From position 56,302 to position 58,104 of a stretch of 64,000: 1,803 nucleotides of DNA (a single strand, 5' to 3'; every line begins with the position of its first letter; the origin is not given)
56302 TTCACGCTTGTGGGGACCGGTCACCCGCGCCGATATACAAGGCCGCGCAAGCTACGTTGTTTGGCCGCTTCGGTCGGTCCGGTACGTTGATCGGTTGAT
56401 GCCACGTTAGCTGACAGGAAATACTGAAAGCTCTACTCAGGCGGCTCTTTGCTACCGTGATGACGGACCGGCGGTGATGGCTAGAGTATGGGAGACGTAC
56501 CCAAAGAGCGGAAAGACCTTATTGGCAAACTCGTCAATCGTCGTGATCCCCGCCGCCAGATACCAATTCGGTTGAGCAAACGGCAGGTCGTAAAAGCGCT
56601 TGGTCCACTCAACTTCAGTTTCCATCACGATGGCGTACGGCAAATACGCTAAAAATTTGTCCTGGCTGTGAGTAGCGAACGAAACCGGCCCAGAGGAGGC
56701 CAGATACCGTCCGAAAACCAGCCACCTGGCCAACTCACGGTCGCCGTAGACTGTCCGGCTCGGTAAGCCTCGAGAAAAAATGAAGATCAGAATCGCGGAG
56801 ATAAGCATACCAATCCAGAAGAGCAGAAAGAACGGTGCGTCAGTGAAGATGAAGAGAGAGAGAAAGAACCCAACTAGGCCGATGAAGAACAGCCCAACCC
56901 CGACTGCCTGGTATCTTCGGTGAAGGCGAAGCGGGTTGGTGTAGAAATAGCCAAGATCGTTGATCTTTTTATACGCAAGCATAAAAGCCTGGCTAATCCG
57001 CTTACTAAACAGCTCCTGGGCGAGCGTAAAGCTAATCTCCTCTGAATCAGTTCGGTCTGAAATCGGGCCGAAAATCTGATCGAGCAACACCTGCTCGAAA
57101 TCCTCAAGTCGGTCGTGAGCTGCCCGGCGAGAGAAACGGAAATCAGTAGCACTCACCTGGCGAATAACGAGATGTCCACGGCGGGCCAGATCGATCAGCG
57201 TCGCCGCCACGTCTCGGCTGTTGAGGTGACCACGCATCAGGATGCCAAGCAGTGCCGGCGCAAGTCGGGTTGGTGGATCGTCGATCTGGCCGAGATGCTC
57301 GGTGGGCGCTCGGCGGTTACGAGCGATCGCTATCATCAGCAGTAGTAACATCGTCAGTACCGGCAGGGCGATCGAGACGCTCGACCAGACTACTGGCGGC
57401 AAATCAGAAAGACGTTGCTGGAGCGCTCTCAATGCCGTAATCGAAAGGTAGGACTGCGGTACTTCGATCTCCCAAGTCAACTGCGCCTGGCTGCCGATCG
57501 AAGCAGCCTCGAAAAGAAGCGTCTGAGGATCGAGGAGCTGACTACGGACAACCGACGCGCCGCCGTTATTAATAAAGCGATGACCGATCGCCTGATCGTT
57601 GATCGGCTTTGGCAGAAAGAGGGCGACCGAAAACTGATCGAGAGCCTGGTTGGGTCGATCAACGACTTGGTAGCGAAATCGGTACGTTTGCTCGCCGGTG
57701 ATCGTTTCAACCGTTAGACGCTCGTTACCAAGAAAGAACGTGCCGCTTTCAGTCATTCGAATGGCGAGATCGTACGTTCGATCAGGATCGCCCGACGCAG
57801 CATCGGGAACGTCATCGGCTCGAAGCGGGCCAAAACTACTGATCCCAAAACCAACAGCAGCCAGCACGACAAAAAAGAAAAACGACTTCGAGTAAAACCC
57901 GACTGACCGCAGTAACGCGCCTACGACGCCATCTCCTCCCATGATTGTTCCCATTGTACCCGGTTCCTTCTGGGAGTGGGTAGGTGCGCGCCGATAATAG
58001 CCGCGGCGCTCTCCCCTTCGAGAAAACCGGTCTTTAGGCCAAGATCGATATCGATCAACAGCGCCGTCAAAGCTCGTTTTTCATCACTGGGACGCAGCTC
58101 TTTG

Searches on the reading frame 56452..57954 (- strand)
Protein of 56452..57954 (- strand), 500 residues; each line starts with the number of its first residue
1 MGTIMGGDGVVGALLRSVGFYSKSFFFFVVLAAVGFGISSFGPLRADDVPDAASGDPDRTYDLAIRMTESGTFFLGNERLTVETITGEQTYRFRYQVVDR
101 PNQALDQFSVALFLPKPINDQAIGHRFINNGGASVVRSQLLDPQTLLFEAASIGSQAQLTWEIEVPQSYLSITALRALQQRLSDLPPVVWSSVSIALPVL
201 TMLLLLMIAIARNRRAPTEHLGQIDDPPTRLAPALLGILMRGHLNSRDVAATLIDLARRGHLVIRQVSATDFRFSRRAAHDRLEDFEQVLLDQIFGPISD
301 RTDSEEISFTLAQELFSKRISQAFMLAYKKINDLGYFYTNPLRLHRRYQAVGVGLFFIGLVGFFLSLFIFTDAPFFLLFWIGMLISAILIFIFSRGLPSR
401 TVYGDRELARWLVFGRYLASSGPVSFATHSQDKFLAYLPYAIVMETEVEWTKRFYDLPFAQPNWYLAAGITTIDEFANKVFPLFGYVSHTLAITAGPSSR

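Call 29: search_protein_families(library=pfam, proteins=[window:56452-57954:-])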
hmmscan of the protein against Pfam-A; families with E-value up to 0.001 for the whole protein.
window:56452-57954:- (500 aa): 1 family
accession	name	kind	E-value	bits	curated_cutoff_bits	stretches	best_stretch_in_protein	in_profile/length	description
PF20990.2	DUF2207_C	-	9.5e-35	120.9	33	1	226-454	7-247/247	Predicted membrane protein (DUF2207) C-terminal domain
